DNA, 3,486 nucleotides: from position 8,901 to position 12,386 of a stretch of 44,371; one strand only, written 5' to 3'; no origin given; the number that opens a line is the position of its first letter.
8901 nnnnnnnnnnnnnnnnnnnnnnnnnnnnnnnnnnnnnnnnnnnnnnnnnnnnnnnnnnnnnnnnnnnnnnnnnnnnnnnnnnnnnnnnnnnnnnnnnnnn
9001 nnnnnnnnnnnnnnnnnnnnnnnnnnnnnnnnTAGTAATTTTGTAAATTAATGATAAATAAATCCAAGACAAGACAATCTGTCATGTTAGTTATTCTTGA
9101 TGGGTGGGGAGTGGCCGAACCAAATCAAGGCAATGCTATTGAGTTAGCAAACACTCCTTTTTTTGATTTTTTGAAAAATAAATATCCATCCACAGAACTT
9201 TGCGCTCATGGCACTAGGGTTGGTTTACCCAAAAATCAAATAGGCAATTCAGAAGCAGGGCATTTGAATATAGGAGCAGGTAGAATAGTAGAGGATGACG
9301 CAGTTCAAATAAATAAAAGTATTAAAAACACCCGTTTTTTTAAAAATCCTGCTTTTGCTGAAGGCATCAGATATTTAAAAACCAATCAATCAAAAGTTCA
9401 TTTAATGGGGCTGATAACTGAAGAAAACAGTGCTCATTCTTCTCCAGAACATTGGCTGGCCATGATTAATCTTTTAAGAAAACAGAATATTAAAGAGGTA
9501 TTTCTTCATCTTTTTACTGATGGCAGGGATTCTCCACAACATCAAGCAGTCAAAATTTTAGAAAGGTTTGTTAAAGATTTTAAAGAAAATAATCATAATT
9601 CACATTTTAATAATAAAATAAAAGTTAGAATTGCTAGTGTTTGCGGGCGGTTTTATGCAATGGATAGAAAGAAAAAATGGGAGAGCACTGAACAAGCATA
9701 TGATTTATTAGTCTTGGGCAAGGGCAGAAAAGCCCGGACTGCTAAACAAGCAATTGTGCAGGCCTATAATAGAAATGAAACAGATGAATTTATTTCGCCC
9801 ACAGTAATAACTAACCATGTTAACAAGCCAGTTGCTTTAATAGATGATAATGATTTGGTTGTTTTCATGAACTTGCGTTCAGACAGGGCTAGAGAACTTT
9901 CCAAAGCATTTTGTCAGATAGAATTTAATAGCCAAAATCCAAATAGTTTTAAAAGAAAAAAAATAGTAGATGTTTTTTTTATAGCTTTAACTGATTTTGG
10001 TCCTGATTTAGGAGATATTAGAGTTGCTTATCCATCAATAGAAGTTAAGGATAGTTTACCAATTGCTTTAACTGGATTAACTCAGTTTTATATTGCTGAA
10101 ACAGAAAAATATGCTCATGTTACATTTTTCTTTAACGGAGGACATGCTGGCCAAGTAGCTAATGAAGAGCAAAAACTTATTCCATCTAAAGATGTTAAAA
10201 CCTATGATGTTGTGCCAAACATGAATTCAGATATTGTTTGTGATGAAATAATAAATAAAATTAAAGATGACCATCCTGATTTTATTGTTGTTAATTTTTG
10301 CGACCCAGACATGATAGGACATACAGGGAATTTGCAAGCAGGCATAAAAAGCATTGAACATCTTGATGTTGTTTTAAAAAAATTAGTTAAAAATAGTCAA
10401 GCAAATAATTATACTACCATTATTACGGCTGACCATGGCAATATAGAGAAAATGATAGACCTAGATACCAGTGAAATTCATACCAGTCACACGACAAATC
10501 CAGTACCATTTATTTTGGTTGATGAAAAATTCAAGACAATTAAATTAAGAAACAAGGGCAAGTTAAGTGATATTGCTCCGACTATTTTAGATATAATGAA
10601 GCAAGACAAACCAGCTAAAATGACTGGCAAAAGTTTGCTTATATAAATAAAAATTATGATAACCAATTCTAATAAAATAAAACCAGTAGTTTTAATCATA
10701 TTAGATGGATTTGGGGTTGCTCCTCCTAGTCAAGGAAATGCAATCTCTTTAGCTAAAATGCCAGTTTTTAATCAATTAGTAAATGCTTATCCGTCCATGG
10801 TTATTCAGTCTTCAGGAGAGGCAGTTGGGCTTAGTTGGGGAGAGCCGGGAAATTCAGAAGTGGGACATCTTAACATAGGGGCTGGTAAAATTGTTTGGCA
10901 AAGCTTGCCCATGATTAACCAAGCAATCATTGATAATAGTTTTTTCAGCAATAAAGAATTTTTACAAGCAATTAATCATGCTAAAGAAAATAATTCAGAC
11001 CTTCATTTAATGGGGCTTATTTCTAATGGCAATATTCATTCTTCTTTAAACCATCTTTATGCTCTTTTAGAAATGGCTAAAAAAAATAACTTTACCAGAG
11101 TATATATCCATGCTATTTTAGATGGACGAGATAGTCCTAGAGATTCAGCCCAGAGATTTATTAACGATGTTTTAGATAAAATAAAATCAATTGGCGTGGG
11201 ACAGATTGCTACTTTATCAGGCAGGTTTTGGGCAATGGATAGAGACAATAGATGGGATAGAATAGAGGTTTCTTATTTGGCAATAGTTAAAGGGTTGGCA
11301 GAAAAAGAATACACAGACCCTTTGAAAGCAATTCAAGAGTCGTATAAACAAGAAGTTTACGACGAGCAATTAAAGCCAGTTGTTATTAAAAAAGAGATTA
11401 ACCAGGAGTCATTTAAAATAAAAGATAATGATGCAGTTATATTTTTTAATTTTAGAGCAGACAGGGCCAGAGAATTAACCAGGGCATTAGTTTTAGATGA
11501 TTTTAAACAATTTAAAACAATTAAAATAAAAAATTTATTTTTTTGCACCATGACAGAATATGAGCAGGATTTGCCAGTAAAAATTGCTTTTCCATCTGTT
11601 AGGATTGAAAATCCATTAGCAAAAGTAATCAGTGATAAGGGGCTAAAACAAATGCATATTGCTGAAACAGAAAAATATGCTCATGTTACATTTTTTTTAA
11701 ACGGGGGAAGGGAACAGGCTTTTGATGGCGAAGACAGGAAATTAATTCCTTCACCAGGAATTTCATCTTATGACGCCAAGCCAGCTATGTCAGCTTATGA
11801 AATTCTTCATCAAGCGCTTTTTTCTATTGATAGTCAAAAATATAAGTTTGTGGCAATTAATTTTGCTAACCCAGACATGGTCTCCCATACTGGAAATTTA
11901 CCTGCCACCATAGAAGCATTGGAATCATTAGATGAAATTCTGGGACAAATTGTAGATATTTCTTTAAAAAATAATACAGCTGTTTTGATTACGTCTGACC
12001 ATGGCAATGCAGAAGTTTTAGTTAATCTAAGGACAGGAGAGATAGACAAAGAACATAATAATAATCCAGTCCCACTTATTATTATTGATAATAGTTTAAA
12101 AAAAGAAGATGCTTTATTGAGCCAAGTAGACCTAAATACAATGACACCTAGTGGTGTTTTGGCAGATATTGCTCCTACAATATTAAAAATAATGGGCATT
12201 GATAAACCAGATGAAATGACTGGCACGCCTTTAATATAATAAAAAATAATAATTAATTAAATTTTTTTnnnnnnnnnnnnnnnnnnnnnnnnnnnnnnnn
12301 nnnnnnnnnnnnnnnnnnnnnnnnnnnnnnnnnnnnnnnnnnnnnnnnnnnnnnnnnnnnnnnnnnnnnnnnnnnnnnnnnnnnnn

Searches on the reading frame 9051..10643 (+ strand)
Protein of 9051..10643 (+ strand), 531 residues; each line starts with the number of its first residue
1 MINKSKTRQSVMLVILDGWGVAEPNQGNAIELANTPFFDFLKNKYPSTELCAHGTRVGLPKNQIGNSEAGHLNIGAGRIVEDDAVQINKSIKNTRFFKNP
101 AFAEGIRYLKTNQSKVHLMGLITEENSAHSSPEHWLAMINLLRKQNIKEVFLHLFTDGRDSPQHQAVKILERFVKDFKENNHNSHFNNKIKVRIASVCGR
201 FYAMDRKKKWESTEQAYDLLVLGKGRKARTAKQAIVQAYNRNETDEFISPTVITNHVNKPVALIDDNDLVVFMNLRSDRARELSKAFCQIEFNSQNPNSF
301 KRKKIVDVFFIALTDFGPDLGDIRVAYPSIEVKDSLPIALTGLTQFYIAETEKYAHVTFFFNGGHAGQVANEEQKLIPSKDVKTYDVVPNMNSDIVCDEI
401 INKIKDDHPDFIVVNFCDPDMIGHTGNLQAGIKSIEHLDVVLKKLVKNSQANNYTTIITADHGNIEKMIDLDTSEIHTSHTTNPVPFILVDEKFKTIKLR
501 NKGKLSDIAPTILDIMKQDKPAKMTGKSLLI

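Call 56: search_protein_families(library=pfam, proteins=[window:9051-10643:+], max_evalue=0.00001)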
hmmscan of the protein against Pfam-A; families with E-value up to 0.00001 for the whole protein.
window:9051-10643:+ (531 aa): 2 families
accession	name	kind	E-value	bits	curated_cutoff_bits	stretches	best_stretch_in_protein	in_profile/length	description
PF01676.23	Metalloenzyme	-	6.6e-73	245.7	24.3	1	10-518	2-250/252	Metalloenzyme superfamily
PF06415.18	iPGM_N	-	1.2e-63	214.9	27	1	87-314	1-213/217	BPG-independent PGAM N-terminus (iPGM_N)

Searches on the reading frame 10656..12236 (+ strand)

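Call 56: search_protein_families(library=pfam, proteins=[window:10656-12236:+], max_evalue=0.00001)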
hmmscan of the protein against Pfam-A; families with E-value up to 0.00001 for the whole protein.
window:10656-12236:+ (527 aa): 4 families
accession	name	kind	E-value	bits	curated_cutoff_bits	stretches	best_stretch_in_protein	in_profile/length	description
PF06415.18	iPGM_N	-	1.9e-81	273.2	27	1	87-303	1-216/217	BPG-independent PGAM N-terminus (iPGM_N)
PF01676.23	Metalloenzyme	-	9.3e-72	242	24.3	1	9-517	1-252/252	Metalloenzyme superfamily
PF01663.27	Phosphodiest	-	7.2e-08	32.8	23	1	389-464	157-233/342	Type I phosphodiesterase / nucleotide pyrophosphatase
PF00884.28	Sulfatase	-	2.1e-06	27.7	25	1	413-515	201-301/301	Sulfatase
